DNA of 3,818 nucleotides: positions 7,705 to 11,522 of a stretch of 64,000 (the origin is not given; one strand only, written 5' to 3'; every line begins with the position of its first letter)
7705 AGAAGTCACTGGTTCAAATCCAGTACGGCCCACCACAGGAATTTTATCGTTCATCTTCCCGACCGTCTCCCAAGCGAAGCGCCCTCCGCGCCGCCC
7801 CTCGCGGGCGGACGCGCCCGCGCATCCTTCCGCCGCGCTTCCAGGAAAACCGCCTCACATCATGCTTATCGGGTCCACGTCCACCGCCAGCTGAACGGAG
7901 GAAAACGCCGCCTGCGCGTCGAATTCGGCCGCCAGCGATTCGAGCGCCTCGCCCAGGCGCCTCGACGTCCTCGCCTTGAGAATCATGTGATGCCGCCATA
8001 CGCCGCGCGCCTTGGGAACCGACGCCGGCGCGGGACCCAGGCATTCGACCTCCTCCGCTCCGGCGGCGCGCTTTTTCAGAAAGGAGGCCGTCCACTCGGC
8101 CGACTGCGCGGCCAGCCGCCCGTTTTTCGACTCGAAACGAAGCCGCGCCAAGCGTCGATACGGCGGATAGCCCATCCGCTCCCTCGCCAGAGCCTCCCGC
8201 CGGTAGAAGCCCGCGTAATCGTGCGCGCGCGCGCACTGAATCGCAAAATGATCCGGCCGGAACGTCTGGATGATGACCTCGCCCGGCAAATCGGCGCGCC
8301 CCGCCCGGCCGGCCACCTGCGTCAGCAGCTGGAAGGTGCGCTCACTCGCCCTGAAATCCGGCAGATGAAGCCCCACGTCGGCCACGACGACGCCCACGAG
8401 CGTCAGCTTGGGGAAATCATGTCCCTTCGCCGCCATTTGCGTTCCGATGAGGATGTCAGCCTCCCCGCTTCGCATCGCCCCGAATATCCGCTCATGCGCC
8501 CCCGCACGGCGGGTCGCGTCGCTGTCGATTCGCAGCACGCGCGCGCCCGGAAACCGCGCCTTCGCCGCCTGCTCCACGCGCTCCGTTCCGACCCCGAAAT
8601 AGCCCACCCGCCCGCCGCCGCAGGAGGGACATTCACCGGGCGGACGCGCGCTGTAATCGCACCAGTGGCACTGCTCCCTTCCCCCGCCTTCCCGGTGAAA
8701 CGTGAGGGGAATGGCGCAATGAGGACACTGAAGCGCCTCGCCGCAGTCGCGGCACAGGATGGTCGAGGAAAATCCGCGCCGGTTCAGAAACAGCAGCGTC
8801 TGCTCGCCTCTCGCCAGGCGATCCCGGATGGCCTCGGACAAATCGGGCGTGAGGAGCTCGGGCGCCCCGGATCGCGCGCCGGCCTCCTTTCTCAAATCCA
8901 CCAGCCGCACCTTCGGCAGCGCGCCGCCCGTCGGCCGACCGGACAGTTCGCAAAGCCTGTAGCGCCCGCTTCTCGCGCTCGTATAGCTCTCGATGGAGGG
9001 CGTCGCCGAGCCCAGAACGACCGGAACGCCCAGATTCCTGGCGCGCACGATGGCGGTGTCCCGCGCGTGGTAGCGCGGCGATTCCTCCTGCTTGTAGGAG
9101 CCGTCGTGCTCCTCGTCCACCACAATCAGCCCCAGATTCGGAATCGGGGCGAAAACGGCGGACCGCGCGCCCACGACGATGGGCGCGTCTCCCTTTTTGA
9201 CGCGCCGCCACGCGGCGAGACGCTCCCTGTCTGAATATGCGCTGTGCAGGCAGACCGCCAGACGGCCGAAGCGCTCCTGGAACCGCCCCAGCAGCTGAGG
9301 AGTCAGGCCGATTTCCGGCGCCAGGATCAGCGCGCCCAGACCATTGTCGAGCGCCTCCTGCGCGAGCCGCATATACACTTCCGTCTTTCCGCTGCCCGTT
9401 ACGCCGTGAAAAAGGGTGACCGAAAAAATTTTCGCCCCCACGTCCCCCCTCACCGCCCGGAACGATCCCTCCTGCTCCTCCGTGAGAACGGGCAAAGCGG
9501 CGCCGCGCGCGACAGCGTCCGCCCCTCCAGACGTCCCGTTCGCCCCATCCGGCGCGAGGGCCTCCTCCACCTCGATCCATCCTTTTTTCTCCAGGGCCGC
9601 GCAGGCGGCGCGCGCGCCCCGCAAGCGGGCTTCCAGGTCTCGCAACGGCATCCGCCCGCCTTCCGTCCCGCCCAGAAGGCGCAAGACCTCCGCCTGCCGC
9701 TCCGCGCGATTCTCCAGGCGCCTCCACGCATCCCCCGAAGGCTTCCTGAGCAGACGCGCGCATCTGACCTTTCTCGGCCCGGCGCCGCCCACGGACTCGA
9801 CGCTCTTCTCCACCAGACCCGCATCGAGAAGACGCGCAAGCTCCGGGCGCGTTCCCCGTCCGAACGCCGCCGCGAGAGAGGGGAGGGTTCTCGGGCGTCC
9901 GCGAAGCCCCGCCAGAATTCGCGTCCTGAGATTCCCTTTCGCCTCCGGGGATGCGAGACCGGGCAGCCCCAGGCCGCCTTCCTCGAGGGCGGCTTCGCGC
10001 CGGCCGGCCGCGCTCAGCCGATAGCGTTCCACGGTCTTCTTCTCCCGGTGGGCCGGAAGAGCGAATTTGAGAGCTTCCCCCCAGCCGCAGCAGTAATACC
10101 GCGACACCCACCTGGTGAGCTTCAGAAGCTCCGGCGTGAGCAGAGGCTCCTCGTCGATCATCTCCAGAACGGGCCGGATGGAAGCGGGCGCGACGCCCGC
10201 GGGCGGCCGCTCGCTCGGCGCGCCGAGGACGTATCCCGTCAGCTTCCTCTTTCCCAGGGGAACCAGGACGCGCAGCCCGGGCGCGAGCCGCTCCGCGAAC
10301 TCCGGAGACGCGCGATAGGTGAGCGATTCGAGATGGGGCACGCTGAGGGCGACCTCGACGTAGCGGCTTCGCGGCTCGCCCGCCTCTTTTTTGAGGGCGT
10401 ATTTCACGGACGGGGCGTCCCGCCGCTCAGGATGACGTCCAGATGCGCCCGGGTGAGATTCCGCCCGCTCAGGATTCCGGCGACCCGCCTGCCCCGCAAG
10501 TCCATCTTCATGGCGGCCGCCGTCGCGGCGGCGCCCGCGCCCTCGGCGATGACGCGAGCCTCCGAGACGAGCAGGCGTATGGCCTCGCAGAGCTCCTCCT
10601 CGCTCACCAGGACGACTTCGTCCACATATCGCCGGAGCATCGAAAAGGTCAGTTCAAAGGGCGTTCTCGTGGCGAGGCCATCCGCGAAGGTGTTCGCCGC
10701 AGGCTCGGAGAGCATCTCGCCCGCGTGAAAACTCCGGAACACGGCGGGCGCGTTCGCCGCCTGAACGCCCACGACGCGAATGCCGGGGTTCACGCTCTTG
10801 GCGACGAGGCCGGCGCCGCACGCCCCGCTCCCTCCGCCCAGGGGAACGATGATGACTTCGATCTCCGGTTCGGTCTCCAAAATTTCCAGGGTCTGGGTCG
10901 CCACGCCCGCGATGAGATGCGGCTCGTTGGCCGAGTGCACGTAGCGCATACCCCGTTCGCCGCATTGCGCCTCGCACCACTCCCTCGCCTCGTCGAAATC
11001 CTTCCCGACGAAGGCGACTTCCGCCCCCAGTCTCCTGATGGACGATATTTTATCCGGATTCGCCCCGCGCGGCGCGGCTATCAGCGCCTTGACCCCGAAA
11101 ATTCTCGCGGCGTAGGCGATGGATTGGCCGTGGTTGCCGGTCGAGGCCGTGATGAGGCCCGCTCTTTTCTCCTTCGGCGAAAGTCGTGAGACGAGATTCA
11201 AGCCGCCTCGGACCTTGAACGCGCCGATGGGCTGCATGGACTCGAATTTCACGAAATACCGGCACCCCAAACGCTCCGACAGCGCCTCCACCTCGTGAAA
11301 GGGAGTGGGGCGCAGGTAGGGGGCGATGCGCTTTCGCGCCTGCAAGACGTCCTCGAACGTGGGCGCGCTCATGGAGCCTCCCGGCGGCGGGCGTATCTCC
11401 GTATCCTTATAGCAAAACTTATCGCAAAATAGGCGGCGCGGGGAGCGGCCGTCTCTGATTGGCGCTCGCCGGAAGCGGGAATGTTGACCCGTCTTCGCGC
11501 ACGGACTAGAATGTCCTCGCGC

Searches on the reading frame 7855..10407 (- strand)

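Call 22: search_protein_families(library=pfam, proteins=[window:7855-10407:-], max_evalue=0.00001)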
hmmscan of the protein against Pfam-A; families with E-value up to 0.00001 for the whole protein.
window:7855-10407:- (850 aa): 6 families
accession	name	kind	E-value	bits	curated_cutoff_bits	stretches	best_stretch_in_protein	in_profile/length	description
PF17764.6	PriA_3primeBD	-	1.2e-25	89.6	22.7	1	18-118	1-96/96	3'DNA-binding domain (3'BD)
PF18074.6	PriA_C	-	8.4e-19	68.6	26.9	1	749-846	1-95/95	Primosomal protein N C-terminal domain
PF00270.35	DEAD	-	1.2e-16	61.4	26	1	332-473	18-162/167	DEAD/DEAH box helicase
PF04851.21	ResIII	-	2.8e-09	37.6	22.5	1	331-470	26-162/164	Type III restriction enzyme, res subunit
PF00271.37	Helicase_C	-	4.8e-08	33.7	23.5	1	600-705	17-109/110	Helicase conserved C-terminal domain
PF18319.7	Zn_ribbon_PriA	-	9.7e-07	29.1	26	1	561-587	1-26/27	PriA DNA helicase Cys-rich region (CRR) domain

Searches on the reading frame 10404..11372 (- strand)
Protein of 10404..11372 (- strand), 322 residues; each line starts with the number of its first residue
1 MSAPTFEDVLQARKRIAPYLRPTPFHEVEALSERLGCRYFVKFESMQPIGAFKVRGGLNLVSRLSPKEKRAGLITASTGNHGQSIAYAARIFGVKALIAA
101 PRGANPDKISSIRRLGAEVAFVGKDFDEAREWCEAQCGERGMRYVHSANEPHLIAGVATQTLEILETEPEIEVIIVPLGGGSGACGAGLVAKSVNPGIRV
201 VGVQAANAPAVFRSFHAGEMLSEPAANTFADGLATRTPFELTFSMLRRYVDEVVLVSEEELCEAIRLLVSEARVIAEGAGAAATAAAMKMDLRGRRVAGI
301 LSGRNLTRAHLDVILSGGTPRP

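Call 22: search_protein_families(library=pfam, proteins=[window:10404-11372:-], max_evalue=0.00001)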
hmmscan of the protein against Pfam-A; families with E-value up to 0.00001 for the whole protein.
window:10404-11372:- (322 aa): 1 family
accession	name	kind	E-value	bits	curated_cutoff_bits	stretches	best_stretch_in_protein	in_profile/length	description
PF00291.31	PALP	-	8.9e-78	262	35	1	17-303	2-295/295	Pyridoxal-phosphate dependent enzyme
